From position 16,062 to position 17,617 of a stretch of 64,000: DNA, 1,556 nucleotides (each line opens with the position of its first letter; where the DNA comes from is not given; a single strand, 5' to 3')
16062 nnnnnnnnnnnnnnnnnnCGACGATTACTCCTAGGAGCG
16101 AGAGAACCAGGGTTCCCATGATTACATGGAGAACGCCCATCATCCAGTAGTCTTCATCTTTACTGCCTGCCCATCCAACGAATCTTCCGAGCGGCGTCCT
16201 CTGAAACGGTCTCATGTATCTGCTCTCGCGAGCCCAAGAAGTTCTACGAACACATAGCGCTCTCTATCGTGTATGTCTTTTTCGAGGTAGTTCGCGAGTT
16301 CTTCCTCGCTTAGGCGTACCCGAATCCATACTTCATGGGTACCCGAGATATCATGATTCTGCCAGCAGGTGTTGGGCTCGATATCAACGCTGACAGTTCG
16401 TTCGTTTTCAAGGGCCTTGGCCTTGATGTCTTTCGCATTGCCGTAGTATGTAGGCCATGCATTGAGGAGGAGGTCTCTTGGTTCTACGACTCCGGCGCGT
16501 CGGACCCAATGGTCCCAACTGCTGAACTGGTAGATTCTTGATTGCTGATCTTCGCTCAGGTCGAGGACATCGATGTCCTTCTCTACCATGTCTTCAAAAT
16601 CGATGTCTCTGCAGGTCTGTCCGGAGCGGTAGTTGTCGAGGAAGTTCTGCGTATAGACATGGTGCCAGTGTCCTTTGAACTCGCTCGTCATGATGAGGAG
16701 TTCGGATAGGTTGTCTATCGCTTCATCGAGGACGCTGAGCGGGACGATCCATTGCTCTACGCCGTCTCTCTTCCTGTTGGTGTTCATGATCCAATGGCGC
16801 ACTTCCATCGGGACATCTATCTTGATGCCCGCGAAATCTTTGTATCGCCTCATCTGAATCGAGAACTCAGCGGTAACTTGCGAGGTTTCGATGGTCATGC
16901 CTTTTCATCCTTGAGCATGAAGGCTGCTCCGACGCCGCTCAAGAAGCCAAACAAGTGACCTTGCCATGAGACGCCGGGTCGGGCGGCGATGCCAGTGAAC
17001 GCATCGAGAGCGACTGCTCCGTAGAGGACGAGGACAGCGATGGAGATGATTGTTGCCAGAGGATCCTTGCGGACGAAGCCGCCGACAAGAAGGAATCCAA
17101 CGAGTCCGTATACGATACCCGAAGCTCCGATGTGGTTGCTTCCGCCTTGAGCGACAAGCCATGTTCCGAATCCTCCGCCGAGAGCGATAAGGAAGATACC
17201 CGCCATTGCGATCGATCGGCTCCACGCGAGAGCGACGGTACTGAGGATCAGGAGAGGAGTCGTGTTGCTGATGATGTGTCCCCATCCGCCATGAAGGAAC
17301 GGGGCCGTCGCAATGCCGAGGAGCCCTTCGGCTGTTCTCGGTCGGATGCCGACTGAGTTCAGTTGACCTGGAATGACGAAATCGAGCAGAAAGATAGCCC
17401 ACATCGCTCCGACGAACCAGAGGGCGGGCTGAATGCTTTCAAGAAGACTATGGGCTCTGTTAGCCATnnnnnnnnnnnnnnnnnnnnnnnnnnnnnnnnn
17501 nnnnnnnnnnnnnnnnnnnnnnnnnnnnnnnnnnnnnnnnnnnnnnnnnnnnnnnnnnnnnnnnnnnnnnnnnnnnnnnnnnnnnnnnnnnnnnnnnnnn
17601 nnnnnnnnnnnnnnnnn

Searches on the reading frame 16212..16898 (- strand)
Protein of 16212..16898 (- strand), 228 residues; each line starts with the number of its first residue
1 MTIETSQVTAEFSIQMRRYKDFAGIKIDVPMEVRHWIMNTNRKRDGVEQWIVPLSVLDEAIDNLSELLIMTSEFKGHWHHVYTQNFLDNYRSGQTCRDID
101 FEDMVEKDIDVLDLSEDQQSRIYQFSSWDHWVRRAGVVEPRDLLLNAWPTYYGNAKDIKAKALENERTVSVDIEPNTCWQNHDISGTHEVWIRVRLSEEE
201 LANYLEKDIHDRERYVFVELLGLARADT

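Call 8: search_protein_families(library=pfam, max_evalue=1, proteins=[window:16212-16898:-])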
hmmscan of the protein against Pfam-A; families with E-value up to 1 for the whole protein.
window:16212-16898:- (228 aa): 1 family
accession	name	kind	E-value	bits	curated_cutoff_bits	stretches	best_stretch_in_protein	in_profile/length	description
PF20833.2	RNase_E_G_Thio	-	0.18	12.4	26.8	0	22-43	34-55/86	RNase E/G, Thioredoxin-like domain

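Call 91: search_protein_families(library=phrogs, max_evalue=0.01, proteins=[window:16212-16898:-])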
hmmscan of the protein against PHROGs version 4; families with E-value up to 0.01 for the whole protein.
window:16212-16898:- (228 aa): 0 families

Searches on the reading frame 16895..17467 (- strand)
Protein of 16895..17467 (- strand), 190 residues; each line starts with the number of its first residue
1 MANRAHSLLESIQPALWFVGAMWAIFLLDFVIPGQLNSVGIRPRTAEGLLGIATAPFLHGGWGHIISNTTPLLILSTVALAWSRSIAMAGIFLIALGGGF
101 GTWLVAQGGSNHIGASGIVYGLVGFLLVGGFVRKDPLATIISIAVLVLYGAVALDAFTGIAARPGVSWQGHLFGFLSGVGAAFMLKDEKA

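Call 8: search_protein_families(library=pfam, max_evalue=1, proteins=[window:16895-17467:-])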
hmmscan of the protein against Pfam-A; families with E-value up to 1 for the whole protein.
window:16895-17467:- (190 aa): 1 family
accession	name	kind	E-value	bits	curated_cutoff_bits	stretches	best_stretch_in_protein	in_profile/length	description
PF01694.28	Rhomboid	-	1.1e-20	74.7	22.6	1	50-185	5-140/143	Rhomboid domain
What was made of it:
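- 16895..17467 (-): 190-aa rhomboid intramembrane serine protease, separate from the island by about 8 kb. PF01694 E 1e-20 (call 8).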

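Call 34: search_protein_families(library=padloc, max_evalue=0.01, proteins=[window:16895-17467:-])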
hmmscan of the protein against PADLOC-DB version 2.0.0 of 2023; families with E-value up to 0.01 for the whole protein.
window:16895-17467:- (190 aa): 0 families

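Call 59: search_protein_families(library=ncbifam, max_evalue=0.01, proteins=[window:16895-17467:-])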
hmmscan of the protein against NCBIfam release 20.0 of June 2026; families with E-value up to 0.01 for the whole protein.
window:16895-17467:- (190 aa): 1 family
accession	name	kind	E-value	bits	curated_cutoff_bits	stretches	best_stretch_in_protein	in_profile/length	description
TIGR03902.1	rhom_GG_sort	equivalog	4e-08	33.4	84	1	52-182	19-153/154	rhombosortase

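Call 61: find_homologous_proteins(query=window:16895-17467:-, max_evalue=0.00001)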
Query window:16895-17467:- (190 aa): 1722 proteins with E <= 0.00001 among 2615 candidates; the best 120 are listed.
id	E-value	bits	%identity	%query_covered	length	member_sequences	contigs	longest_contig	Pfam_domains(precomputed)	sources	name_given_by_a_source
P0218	5.0e-111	387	97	99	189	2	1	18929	PF01694.29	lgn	-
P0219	1.7e-82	294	73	100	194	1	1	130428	PF01694.29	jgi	jgi:membrane associated rhomboid family serine protease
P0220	3.0e-82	293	72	100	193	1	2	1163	PF01694.29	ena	-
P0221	2.9e-75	271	72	86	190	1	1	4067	PF01694.29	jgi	jgi:membrane associated rhomboid family serine protease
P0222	8.0e-48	181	47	100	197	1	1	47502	PF01694.29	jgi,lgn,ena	-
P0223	4.8e-41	159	45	95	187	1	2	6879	PF01694.29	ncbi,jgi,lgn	-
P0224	3.0e-39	153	45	95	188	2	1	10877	PF01694.29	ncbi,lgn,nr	ncbi:MAG: rhomboid family intramembrane serine protease [Bacteroidota bacterium]|nr:rhomboid family 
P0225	1.7e-38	151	43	99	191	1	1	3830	PF01694.29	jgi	jgi:membrane associated rhomboid family serine protease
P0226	2.5e-38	150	50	89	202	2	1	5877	PF01694.29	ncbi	-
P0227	1.2e-37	148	42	94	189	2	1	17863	PF01694.29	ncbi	-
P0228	1.5e-37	148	44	97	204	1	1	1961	PF01694.29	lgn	-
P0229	2.1e-37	147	46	98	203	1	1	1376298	PF01694.29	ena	-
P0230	2.5e-37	147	41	99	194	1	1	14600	PF01694.29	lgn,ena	-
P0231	4.6e-37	146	50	85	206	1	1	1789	PF01694.29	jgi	jgi:membrane associated rhomboid family serine protease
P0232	4.7e-37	146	40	94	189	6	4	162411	PF01694.29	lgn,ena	-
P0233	8.4e-37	145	49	84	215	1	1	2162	PF01694.29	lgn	-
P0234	9.9e-37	145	45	89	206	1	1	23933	PF01694.29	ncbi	-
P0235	1.0e-36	145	44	91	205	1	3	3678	PF01694.29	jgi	jgi:membrane associated rhomboid family serine protease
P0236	1.8e-36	144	43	95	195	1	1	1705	PF01694.29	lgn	-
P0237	1.9e-36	144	48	88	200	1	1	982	PF01694.29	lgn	-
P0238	2.3e-36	144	41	94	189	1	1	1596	PF01694.29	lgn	-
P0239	2.6e-36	143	44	91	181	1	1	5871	PF01694.29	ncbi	-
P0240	3.9e-36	143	47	91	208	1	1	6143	PF01694.29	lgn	-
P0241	4.9e-36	143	41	97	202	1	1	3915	PF01694.29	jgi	jgi:membrane associated rhomboid family serine protease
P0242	5.5e-36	142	43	91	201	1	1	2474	PF01694.29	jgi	-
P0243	5.6e-36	142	42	86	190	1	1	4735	PF01694.29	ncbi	-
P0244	6.1e-36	142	48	78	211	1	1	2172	PF01694.29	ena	-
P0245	7.3e-36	142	45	88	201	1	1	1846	PF01694.29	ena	-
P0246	7.5e-36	142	43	91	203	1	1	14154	PF01694.29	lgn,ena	-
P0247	9.3e-36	142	44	96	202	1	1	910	PF01694.29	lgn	-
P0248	9.8e-36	142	39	94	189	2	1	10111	PF01694.29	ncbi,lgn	-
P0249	1.1e-35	141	46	87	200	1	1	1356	PF01694.29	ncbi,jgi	jgi:membrane associated rhomboid family serine protease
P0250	1.5e-35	141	47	88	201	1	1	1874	PF01694.29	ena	-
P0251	1.5e-35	141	38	95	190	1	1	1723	PF01694.29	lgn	-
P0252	1.5e-35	141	48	88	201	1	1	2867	PF01694.29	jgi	jgi:membrane associated rhomboid family serine protease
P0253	2.1e-35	141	45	90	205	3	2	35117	PF01694.29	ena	-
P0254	2.1e-35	140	48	87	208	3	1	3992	PF01694.29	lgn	-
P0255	2.2e-35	140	46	98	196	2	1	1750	PF01694.29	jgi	jgi:membrane associated rhomboid family serine protease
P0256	2.7e-35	140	46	88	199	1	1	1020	PF01694.29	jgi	jgi:membrane associated rhomboid family serine protease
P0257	3.0e-35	140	43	99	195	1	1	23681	PF01694.29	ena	-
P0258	3.2e-35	140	46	88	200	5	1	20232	PF01694.29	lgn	-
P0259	3.2e-35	140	45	73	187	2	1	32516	PF01694.29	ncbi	-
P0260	3.5e-35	140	45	97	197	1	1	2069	PF01694.29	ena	-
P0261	3.5e-35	140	44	97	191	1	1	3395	PF01694.29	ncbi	-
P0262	4.4e-35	139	45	86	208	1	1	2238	PF01694.29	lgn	-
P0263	4.4e-35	139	42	99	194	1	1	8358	PF01694.29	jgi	jgi:membrane associated rhomboid family serine protease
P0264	4.7e-35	139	48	88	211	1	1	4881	PF01694.29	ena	-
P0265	4.7e-35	139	44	91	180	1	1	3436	PF01694.29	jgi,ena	-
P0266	4.8e-35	139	48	88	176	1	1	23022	PF01694.29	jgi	jgi:membrane associated rhomboid family serine protease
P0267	5.2e-35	139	45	92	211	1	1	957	PF01694.29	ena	-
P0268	5.2e-35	139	46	86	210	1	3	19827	PF01694.29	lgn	-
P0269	5.4e-35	139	45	88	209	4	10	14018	PF01694.29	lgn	-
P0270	5.5e-35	139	45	95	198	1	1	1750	PF01694.29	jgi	jgi:membrane associated rhomboid family serine protease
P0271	6.2e-35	139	47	88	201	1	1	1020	PF01694.29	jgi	jgi:membrane associated rhomboid family serine protease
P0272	6.7e-35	139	46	88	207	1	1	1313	PF01694.29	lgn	-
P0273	6.9e-35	139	43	99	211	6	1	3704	PF01694.29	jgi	-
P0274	7.1e-35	139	44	99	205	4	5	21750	PF01694.29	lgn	-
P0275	7.4e-35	139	39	94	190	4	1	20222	PF01694.29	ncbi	-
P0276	7.5e-35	139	45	98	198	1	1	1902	PF01694.29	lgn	-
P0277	7.5e-35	139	44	88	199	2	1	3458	PF01694.29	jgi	-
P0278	7.6e-35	139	44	99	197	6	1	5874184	PF01694.29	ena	-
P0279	1.1e-34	138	47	87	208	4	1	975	PF01694.29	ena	-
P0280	1.1e-34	138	42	99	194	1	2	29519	PF01694.29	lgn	-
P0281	1.1e-34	138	45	88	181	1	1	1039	PF01694.29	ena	-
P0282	1.2e-34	138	44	99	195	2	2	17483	PF01694.29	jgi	jgi:membrane associated rhomboid family serine protease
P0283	1.2e-34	138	42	99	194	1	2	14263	PF01694.29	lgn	-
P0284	1.2e-34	138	47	88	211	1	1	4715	PF01694.29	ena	-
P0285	1.2e-34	138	49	86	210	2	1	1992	PF01694.29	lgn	-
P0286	1.3e-34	138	44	89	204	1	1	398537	PF01694.29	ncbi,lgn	-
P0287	1.3e-34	138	48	86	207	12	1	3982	PF01694.29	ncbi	ncbi:MAG: rhomboid family intramembrane serine protease [Verrucomicrobiales bacterium]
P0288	1.4e-34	138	43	99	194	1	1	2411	PF01694.29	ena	-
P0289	1.4e-34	138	46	88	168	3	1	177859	PF01694.29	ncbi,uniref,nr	ncbi:rhomboid family intramembrane serine protease [Phytoactinopolyspora alkaliphila]|uniref:Rhomboi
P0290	1.5e-34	138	44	90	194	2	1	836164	PF01694.29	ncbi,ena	-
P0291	1.6e-34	138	43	97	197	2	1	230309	PF01694.29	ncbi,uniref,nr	ncbi:rhomboid family intramembrane serine protease [Phytoactinopolyspora endophytica]|uniref:rhomboi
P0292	1.8e-34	137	43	91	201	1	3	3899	PF01694.29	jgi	jgi:membrane associated rhomboid family serine protease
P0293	1.9e-34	137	44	97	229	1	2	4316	PF01694.29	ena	-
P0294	1.9e-34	137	49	89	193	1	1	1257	PF01694.29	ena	-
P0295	2.0e-34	137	46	86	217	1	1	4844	PF01694.29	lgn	-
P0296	2.1e-34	137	45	88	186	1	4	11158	PF01694.29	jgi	jgi:membrane associated rhomboid family serine protease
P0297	2.2e-34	137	47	86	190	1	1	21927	PF01694.29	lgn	-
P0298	2.4e-34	137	47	88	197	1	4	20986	PF01694.29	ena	-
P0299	2.4e-34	137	45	95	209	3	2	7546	PF01694.29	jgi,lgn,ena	-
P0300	2.5e-34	137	41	98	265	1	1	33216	PF01694.29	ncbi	-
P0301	2.6e-34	137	43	89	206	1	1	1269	PF01694.29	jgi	jgi:membrane associated rhomboid family serine protease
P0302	2.8e-34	137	41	100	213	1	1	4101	PF01694.29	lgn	-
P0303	3.1e-34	137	47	94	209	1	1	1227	PF01694.29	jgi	jgi:membrane associated rhomboid family serine protease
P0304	3.4e-34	137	44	94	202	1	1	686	PF01694.29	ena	-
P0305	3.6e-34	136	44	92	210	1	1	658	PF01694.29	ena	-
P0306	3.6e-34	136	46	88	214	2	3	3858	PF01694.29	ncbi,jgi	jgi:membrane associated rhomboid family serine protease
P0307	3.7e-34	136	44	92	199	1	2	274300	PF01694.29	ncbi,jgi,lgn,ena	ncbi:MAG TPA: rhomboid family intramembrane serine protease [Thermoleophilaceae bacterium]|jgi:membr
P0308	3.9e-34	136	48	88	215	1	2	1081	PF01694.29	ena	-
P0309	4.2e-34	136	43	97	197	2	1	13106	PF01694.29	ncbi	-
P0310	4.6e-34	136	47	92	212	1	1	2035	PF01694.29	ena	-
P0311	4.8e-34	136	47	90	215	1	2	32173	PF01694.29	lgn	-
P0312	5.0e-34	136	47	87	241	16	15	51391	PF01694.29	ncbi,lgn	-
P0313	5.2e-34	136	44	89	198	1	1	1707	PF01694.29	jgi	jgi:membrane associated rhomboid family serine protease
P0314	5.4e-34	136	48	86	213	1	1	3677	PF01694.29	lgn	-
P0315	5.8e-34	136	43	99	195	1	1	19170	PF01694.29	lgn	-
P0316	6.5e-34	136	47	86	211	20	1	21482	PF01694.29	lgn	-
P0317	6.7e-34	136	45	87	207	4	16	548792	PF01694.29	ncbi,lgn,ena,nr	ncbi:MAG: rhomboid family intramembrane serine protease [Verrucomicrobiales bacterium]|nr:rhomboid f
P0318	6.9e-34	136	44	89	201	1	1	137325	PF01694.29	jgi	-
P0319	7.1e-34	136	46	88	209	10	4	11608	PF01694.29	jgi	jgi:membrane associated rhomboid family serine protease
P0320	7.1e-34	136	46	87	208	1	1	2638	PF01694.29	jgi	jgi:membrane associated rhomboid family serine protease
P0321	7.4e-34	135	47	88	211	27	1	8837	PF01694.29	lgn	-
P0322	7.4e-34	135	42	92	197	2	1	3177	PF01694.29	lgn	-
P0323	7.4e-34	135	43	99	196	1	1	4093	PF01694.29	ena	-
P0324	7.5e-34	135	43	99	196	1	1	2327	PF01694.29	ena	-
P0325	7.5e-34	135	41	99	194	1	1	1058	PF01694.29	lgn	-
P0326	7.6e-34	135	44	95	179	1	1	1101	PF01694.29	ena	-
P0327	7.8e-34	135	46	89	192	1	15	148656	PF01694.29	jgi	jgi:membrane associated rhomboid family serine protease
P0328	7.8e-34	135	47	91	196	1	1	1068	PF01694.29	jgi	jgi:membrane associated rhomboid family serine protease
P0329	7.9e-34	135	44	86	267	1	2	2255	PF01694.29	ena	-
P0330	7.9e-34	135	47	86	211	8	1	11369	PF01694.29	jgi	-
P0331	8.0e-34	135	45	88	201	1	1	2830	PF01694.29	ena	-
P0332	8.0e-34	135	46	89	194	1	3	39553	PF01694.29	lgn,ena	-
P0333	8.4e-34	135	45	98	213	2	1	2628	PF01694.29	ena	-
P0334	8.5e-34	135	41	90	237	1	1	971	PF01694.29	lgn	-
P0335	8.6e-34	135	45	91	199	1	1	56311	PF01694.29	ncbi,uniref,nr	ncbi:rhomboid family intramembrane serine protease [Nocardioides immobilis]|uniref:Rhomboid family i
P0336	8.6e-34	135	45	89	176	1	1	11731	PF01694.29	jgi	jgi:membrane associated rhomboid family serine protease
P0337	8.9e-34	135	44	96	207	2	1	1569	PF01694.29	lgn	-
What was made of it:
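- The rhomboid's relatives come from mixed phyla (call 61).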

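Call 90: search_dna_similar(query=window:16895-17467:-, collection=phages, mode=protein, max_rows=15, max_evalue=0.001)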
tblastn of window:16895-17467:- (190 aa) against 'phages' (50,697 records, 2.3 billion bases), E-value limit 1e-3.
No match.

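Call 91: search_protein_families(library=phrogs, max_evalue=0.01, proteins=[window:16895-17467:-])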
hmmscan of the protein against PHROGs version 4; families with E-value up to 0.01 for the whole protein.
window:16895-17467:- (190 aa): 1 family
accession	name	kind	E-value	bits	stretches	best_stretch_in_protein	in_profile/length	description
phrog_16931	-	unknown function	1.4e-07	32.1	1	47-179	61-206/217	-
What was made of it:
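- Closest known: Bacterial rhomboid proteases. Different: It is phage-encoded, which is rare: no match in GenBank phages, and only a weak hit to an unnamed PHROG (calls 90, 91).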

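Call 93: find_related_loci(query=window:16895-17467:-, collection=viral_contigs, flank=10000)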
Query window:16895-17467:- (190 aa) in viral_contigs; peptide patterns used: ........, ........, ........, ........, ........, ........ (x = any residue, [..] = any of these).
7 stretches matched a pattern, but none encodes a relative of the query by tblastn (E <= 1e-3).
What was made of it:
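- Tried and rejected: The rhomboid in IMG/VR by exact peptide patterns: no confirmed locus (call 93).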
